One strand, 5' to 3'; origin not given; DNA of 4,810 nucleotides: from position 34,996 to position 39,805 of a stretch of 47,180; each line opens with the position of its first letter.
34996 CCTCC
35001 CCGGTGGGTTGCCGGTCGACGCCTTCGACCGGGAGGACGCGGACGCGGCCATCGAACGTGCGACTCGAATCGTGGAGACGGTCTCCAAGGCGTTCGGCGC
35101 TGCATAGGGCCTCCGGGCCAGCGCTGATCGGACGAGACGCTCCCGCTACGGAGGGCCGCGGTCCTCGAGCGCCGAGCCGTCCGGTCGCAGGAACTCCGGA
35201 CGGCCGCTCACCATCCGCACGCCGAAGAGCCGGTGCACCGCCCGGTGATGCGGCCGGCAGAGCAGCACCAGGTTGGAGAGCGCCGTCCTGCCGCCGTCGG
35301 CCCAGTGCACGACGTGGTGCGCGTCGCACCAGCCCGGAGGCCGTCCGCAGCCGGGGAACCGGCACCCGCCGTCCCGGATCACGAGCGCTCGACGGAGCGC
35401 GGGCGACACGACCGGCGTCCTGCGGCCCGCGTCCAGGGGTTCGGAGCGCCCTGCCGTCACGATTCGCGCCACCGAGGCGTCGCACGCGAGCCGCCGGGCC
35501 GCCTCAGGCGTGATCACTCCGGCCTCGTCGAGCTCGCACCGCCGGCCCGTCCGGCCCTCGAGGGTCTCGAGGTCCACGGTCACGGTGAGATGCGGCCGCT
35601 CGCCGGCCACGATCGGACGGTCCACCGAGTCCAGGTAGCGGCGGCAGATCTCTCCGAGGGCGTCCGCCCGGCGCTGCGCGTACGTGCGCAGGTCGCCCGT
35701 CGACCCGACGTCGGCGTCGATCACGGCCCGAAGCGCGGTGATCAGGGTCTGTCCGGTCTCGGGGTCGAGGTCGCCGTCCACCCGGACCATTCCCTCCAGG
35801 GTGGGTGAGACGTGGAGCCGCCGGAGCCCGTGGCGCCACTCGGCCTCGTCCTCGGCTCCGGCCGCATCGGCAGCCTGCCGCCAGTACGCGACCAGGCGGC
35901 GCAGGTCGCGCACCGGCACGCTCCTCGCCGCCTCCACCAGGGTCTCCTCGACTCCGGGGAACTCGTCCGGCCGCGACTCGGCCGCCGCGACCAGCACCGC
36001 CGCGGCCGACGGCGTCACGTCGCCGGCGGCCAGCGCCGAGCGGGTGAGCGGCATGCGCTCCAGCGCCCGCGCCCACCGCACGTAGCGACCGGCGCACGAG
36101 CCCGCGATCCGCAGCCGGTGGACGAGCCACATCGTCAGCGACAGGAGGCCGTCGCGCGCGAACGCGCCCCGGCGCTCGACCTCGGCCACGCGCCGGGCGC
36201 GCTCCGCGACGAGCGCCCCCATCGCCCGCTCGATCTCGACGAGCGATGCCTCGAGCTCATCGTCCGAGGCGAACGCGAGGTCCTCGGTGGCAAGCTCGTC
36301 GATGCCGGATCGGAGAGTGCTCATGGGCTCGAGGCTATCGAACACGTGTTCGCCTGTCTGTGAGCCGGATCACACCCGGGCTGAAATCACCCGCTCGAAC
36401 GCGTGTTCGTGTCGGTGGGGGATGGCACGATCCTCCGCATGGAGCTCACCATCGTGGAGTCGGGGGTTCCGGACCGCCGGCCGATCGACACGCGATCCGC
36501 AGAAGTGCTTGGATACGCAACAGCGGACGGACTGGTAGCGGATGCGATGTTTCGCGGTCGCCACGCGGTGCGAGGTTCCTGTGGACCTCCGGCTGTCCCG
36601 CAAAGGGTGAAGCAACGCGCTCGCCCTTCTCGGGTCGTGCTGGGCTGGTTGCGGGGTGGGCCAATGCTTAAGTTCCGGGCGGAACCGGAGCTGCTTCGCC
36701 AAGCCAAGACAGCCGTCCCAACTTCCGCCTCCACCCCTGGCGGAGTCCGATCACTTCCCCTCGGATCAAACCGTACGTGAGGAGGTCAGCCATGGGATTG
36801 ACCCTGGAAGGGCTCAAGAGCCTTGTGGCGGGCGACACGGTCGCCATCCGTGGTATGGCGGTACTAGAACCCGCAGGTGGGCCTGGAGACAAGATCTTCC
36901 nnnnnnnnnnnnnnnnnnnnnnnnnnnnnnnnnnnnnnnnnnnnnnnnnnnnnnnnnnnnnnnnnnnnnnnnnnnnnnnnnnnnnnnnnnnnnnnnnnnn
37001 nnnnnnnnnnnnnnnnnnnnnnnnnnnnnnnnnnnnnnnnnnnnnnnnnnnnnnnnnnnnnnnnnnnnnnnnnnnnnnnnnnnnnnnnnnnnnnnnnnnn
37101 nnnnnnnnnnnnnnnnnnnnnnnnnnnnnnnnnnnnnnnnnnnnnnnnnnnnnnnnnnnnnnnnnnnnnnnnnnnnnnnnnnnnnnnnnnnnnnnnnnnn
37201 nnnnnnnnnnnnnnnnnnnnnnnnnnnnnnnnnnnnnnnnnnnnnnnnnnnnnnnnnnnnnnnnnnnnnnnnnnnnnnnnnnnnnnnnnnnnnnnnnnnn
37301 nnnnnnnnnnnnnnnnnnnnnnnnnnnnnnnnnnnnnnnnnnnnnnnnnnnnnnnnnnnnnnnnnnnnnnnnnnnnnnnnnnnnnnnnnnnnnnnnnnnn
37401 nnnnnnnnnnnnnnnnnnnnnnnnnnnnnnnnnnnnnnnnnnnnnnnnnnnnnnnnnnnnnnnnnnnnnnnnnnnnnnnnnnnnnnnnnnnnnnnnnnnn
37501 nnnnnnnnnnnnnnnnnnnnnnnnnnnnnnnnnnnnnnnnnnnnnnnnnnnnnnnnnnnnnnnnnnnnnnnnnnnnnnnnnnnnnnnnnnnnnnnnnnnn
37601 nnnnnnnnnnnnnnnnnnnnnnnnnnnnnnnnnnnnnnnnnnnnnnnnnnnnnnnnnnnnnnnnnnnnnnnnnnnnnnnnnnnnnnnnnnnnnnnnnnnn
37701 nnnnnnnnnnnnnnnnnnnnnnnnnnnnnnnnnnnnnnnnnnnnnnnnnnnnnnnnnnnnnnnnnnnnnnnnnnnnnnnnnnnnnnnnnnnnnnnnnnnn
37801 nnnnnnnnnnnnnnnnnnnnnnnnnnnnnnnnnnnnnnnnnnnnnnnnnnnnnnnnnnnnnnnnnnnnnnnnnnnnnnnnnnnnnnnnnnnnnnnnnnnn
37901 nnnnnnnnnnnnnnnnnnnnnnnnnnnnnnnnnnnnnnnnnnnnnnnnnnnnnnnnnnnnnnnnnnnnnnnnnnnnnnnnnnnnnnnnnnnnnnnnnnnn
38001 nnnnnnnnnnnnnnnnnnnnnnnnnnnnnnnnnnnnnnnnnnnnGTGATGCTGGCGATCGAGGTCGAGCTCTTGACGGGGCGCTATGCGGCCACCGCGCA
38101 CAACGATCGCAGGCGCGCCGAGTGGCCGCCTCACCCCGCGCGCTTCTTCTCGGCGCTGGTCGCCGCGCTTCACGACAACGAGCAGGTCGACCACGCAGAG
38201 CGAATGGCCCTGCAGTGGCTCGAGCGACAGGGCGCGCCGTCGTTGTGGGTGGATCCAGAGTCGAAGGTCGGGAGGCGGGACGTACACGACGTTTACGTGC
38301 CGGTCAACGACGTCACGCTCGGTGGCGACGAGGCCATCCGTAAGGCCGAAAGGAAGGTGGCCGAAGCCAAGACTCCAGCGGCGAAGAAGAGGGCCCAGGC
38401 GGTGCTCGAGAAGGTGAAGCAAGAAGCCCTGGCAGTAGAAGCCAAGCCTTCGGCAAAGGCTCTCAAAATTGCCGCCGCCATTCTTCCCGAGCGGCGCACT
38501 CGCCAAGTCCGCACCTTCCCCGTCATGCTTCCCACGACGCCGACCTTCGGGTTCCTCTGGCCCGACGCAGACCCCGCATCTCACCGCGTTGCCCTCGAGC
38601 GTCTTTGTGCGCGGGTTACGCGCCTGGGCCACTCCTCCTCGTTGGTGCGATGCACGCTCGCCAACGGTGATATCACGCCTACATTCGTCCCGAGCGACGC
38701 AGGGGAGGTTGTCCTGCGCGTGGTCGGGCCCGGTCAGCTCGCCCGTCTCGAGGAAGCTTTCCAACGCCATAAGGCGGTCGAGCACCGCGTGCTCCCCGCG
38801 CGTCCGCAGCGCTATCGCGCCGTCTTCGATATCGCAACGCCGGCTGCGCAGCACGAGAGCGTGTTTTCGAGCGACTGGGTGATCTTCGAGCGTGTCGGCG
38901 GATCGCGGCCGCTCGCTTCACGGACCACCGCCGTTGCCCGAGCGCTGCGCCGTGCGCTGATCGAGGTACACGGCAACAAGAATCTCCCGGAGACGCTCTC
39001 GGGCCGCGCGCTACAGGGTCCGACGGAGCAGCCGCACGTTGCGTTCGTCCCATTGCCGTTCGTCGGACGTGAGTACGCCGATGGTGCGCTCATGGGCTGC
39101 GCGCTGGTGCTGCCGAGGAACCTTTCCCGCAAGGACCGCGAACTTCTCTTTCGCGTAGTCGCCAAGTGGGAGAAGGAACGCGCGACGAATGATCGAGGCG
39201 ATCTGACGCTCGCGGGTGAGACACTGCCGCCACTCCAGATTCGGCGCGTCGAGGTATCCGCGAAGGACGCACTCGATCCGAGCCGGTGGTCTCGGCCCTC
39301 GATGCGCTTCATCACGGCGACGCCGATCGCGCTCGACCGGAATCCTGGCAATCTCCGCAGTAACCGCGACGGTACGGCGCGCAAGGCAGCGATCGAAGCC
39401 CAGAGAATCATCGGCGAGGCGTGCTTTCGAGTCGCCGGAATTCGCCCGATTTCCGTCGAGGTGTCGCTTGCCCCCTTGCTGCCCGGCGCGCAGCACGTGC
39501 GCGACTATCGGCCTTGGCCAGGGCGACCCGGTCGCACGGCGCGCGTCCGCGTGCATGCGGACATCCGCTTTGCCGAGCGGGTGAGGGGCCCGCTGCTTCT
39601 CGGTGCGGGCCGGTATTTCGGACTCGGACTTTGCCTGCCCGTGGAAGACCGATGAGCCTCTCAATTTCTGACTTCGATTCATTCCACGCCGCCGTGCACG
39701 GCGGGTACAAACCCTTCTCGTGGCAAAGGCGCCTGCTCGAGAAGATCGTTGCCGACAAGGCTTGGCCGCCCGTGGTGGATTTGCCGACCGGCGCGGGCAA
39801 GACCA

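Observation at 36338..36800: DNA-damage (LexA + PafBC-type) promoter pointing into a type I-G CRISPR-Cas operon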

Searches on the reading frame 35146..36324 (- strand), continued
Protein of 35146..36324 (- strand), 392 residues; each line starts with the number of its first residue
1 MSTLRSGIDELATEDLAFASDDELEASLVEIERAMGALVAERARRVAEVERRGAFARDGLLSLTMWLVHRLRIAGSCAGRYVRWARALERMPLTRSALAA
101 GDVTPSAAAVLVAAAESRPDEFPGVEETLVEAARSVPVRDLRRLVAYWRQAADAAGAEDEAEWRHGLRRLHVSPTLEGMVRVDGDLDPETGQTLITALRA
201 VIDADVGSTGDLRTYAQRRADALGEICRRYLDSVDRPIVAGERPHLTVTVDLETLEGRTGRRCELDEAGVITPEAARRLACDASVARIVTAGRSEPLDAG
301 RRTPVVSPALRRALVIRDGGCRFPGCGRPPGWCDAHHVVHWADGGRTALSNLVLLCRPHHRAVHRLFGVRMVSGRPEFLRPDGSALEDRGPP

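Call 53: find_encoding_contigs(protein=P0127, flank=2500, max_places=1)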
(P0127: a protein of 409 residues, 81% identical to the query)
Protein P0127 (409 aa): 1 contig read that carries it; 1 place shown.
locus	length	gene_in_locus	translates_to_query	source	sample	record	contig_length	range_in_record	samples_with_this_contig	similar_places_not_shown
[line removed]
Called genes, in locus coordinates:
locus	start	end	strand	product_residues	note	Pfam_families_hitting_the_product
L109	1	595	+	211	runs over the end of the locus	PF00551:Formyl_trans_N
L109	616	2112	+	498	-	PF02142:MGS, PF01808:AICARFT_IMPCHas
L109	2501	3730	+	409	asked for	PF09617:Cas_GSU0053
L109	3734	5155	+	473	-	PF09609:Cas_GSU0054 (weak)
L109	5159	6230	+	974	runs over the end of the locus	PF22590:Cas3-like_C_2, PF18019:Cas3_HD (weak)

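Call 54: find_encoding_contigs(protein=P0130, flank=2500, max_places=1)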
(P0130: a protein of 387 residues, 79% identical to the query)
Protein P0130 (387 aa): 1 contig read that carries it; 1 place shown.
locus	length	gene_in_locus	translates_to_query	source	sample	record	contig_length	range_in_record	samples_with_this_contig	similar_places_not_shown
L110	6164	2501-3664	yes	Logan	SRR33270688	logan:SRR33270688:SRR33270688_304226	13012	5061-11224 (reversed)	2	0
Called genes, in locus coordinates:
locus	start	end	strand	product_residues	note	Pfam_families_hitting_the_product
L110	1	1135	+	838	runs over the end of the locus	-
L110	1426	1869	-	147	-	PF01850:PIN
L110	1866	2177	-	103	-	PF11903:ParD_like (weak)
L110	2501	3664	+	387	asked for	PF09617:Cas_GSU0053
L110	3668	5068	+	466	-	PF09609:Cas_GSU0054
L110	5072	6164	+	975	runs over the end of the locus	PF22590:Cas3-like_C_2, PF18019:Cas3_HD (weak)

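Call 55: find_encoding_contigs(protein=P0142, flank=2500, max_places=1)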
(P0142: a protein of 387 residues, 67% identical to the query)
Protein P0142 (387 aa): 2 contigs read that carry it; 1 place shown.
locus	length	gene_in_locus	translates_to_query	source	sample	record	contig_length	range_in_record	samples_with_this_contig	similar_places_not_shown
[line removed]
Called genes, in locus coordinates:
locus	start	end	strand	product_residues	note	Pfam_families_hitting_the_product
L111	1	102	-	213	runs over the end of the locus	-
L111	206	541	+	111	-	-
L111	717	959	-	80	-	-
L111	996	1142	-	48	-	-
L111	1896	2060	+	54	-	-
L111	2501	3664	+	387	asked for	PF09617:Cas_GSU0053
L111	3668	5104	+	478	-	PF09609:Cas_GSU0054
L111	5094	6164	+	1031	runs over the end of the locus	PF22590:Cas3-like_C_2, PF18019:Cas3_HD (weak)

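Call 56: find_encoding_contigs(protein=P0157, flank=2500, max_places=1)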
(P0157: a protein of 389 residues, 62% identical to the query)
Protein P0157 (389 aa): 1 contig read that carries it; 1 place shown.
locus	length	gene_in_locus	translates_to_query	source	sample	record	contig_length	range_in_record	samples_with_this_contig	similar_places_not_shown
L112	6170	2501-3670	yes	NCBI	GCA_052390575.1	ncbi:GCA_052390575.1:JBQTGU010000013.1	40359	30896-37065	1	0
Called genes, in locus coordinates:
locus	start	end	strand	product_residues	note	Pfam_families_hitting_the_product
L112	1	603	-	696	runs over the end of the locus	PF13086:AAA_11 (faint), PF13245:AAA_19, PF13604:AAA_30, PF01443:Viral_helicase1 (faint), PF22232:TraI_hel_assoc_N (weak), PF18335:SH3_13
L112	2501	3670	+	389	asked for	PF09617:Cas_GSU0053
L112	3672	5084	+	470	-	PF09609:Cas_GSU0054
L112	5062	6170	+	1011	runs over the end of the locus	PF22590:Cas3-like_C_2, PF18019:Cas3_HD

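Call 85: search_dna_similar(query=L100:4773-5936:-, collection=plasmids, mode=protein, max_rows=30, max_evalue=1e-20)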
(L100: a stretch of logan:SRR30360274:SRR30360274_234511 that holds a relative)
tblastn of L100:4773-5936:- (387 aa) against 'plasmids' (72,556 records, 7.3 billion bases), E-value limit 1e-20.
Records with a match: 19; places in all: 20; records where one place covers at least 80% of the query: 18.
Best place of each record, by identity: <60% 19.
By first word of the organism name: Thermus 14; Streptomyces 4; Rhodothermus 1.
By predicted mobility (MOB-suite, as given by PLSDB): non-mobilizable 18; mobilizable 1.
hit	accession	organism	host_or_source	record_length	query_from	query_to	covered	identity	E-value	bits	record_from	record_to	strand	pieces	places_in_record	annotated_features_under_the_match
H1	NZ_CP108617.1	Streptomyces avidinii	-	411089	2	379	98%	45.9%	1e-82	282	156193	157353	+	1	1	cas7u: type I-U CRISPR-associated RAMP protein Csb1/Cas7u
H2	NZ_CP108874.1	Streptomyces sp. NBC_00826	-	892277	5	387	99%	44.9%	4e-79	272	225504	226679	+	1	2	cas7u: type I-U CRISPR-associated RAMP protein Csb1/Cas7u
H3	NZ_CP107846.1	Streptomyces sp. NBC_00513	-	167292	1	379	98%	45.3%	7e-82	280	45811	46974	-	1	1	cas7u: type I-U CRISPR-associated RAMP protein Csb1/Cas7u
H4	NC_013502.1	Rhodothermus marinus DSM 4252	-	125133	8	378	96%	33.9%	3e-38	153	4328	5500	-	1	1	cas7u: type I-U CRISPR-associated RAMP protein Csb1/Cas7u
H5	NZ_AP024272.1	Thermus thermophilus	-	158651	35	379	89%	32.3%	1e-27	122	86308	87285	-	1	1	type I-U CRISPR-associated protein Cas7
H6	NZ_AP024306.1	Thermus thermophilus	-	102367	35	379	89%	31.7%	3e-25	115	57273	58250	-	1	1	type I-U CRISPR-associated protein Cas7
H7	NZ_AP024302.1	Thermus thermophilus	-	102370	35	379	89%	31.7%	3e-25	115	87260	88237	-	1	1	type I-U CRISPR-associated protein Cas7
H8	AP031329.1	Thermus thermophilus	-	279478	62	379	82%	33.1%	3e-26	118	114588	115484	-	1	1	hypothetical protein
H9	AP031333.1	Thermus thermophilus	-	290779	62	379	82%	33.1%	3e-26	118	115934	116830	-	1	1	hypothetical protein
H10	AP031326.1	Thermus thermophilus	-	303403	62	379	82%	33.1%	3e-26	118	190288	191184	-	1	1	hypothetical protein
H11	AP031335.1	Thermus thermophilus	-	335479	62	379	82%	33.1%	3e-26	118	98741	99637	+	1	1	hypothetical protein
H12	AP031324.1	Thermus thermophilus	-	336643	62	379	82%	33.1%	3e-26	118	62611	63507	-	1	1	hypothetical protein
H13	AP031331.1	Thermus thermophilus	-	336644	62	379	82%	33.1%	3e-26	118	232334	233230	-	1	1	hypothetical protein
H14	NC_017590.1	Thermus thermophilus JL-18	-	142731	62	379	82%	33.1%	3e-26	117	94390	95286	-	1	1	type I-U CRISPR-associated protein Cas7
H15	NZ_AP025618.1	Thermus thermophilus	-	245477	62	379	82%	33.1%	4e-26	117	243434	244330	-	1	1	type I-U CRISPR-associated protein Cas7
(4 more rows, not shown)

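Call 86: get_annotated_region(hit=H1, flank=5000)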
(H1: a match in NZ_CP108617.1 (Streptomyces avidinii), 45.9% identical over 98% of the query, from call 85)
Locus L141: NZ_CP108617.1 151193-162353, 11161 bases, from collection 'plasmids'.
description: Streptomyces avidinii strain NBC_01157 plasmid unnamed1, complete sequence
organism: Streptomyces avidinii (NCBI taxid 1895)
taxonomy: Bacteria; Actinomycetota; Actinomycetes; Kitasatosporales; Streptomycetaceae; Streptomyces; Streptomyces avidinii
host: -; source: -; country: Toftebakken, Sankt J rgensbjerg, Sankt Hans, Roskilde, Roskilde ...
typing (MOB-suite, as given by PLSDB): non-mobilizable
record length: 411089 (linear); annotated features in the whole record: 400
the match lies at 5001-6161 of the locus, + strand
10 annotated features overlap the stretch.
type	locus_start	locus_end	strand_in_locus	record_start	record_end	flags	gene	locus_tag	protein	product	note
CDS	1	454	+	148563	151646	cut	-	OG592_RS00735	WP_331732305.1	hypothetical protein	-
CDS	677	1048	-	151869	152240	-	-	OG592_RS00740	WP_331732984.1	hypothetical protein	-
CDS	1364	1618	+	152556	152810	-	-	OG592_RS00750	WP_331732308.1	hypothetical protein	-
CDS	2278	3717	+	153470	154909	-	-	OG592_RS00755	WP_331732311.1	hypothetical protein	-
CDS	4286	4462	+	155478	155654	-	-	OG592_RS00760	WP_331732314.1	hypothetical protein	-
CDS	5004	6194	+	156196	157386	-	cas7u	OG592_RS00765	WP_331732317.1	type I-U CRISPR-associated RAMP protein Csb1/Cas7u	GO:0043571 - maintenance of CRISPR repeat elements [Evidence IEA]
CDS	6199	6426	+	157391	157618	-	csb2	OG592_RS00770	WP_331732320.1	type I-U CRISPR-associated protein Csb2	GO:0043571 - maintenance of CRISPR repeat elements [Evidence IEA]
CDS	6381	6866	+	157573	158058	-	csb2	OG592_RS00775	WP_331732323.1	type I-U CRISPR-associated protein Csb2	GO:0043571 - maintenance of CRISPR repeat elements [Evidence IEA]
CDS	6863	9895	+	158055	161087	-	cas3u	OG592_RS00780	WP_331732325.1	type I-U CRISPR-associated helicase/endonuclease Cas3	GO:0043571 - maintenance of CRISPR repeat elements [Evidence IEA]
CDS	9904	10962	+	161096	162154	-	-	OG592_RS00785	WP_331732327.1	hypothetical protein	-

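Call 87: get_annotated_region(hit=H2, flank=5000)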
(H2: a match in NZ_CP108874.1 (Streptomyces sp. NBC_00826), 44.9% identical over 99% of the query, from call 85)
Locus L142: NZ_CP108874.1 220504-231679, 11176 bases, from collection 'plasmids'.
description: Streptomyces sp. NBC_00826 plasmid unnamed1, complete sequence
organism: Streptomyces sp. NBC_00826 (NCBI taxid 2975845)
taxonomy: Bacteria; Actinomycetota; Actinomycetes; Kitasatosporales; Streptomycetaceae; Streptomyces; Streptomyces sp. NBC 00826
host: -; source: -; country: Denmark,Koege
typing (MOB-suite, as given by PLSDB): non-mobilizable
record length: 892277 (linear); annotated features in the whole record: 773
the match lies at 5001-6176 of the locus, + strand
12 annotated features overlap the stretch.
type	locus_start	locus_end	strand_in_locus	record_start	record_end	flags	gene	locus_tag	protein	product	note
CDS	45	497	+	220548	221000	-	-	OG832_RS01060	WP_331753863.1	hypothetical protein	-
CDS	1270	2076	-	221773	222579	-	-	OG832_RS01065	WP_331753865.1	hypothetical protein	-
CDS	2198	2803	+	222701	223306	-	-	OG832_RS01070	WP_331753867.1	hypothetical protein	-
CDS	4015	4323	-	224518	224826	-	-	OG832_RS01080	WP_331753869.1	hypothetical protein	-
CDS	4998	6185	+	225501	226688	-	cas7u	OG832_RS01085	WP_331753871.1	type I-U CRISPR-associated RAMP protein Csb1/Cas7u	GO:0043571 - maintenance of CRISPR repeat elements [Evidence IEA]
CDS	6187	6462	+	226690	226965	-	csb2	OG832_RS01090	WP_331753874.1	type I-U CRISPR-associated protein Csb2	GO:0043571 - maintenance of CRISPR repeat elements [Evidence IEA]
CDS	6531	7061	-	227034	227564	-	-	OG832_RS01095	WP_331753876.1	ferredoxin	-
CDS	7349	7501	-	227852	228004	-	-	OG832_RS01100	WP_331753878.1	hypothetical protein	-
CDS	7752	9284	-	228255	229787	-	-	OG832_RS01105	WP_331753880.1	hypothetical protein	-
CDS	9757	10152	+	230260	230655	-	-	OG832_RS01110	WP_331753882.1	peptidase inhibitor family I36 protein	-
CDS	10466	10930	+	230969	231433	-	-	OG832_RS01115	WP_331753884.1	hypothetical protein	-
CDS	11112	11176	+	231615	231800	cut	-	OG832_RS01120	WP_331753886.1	cold shock domain-containing protein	-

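Call 88: get_annotated_region(hit=H3, flank=5000)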
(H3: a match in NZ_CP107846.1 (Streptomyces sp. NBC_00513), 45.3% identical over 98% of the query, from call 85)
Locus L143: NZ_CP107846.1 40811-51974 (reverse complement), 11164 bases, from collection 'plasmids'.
description: Streptomyces sp. NBC_00513 plasmid unnamed1, complete sequence
organism: Streptomyces sp. NBC_00513 (NCBI taxid 2975763)
taxonomy: Bacteria; Actinomycetota; Actinomycetes; Kitasatosporales; Streptomycetaceae; Streptomyces; Streptomyces sp. NBC 00513
host: -; source: -; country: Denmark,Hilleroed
typing (MOB-suite, as given by PLSDB): non-mobilizable
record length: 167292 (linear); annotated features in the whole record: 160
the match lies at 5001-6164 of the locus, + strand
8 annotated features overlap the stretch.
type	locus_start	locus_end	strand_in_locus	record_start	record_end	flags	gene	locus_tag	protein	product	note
CDS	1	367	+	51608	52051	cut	-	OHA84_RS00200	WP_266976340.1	TadE family protein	-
CDS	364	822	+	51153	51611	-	-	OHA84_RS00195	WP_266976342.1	pilus assembly protein TadG-related protein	-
CDS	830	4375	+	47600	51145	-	-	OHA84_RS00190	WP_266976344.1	LysM peptidoglycan-binding domain-containing protein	-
CDS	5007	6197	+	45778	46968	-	cas7u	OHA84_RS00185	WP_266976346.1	type I-U CRISPR-associated RAMP protein Csb1/Cas7u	GO:0043571 - maintenance of CRISPR repeat elements [Evidence IEA]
CDS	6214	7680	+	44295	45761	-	csb2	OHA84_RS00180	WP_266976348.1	type I-U CRISPR-associated protein Csb2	GO:0043571 - maintenance of CRISPR repeat elements [Evidence IEA]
CDS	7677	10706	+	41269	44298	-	cas3u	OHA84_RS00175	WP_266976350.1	type I-U CRISPR-associated helicase/endonuclease Cas3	GO:0043571 - maintenance of CRISPR repeat elements [Evidence IEA]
CDS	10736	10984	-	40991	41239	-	-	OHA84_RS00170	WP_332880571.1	hypothetical protein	-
CDS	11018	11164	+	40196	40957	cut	-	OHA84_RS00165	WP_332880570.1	hypothetical protein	-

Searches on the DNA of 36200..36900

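Call 10: search_rna_families(source=window, start=36200, end=36900, threshold=evalue, max_evalue=1)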
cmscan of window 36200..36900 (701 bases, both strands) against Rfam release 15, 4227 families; matches with E-value up to 1: 3.
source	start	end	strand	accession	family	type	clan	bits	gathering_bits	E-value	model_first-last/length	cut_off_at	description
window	36413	36479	-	RF02522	Virus_CITE_8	Cis-reg;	-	20.2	80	0.33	1-71/71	no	Pea enation mosaic virus-2 cap-independent translation element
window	36667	36793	-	RF01955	NEAT1_1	Gene; lncRNA;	-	17.3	50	0.99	1-122/122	no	Nuclear enriched abundant transcript 1 conserved region 1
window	36210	36281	+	RF01668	P10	Gene; sRNA;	-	16.1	37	0.48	1-72/72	no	Pseudomonas sRNA P10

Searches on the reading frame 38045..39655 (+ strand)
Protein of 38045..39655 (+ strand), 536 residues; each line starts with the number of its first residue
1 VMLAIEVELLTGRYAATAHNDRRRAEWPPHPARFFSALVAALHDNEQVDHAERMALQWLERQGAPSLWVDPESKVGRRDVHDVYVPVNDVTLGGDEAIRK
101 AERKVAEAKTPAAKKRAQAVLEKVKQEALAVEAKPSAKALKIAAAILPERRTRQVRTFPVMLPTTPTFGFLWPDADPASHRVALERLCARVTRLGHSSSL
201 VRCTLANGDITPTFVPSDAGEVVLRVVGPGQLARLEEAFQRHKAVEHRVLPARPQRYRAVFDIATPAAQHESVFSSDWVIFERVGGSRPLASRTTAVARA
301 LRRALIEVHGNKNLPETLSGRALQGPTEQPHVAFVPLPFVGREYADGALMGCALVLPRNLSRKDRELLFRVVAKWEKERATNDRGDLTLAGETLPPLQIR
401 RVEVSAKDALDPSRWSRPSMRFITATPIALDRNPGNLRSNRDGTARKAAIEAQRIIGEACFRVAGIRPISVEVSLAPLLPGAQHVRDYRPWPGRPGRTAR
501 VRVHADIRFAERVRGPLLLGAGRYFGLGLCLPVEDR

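Call 8: search_protein_families(library=pfam, proteins=[window:38045-39655:+], max_evalue=0.01)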
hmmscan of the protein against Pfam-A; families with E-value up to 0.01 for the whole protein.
window:38045-39655:+ (536 aa): 1 family
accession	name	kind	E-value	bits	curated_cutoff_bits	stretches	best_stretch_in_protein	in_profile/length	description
PF09609.15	Cas_GSU0054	-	1.5e-18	67.3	21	2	158-532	131-552/552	CRISPR-associated protein, GSU0054 family (Cas_GSU0054)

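Call 30: search_protein_families(library=ncbifam, proteins=[window:38045-39655:+], max_evalue=0.001)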
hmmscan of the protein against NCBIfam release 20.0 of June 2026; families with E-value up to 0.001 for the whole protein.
window:38045-39655:+ (536 aa): 1 family
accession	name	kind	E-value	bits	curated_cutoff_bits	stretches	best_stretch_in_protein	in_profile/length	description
TIGR02165.1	cas5_6_GSU0054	equivalog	3.6e-82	277.1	45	1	2-533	1-492/492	type I-G CRISPR-associated protein Csb2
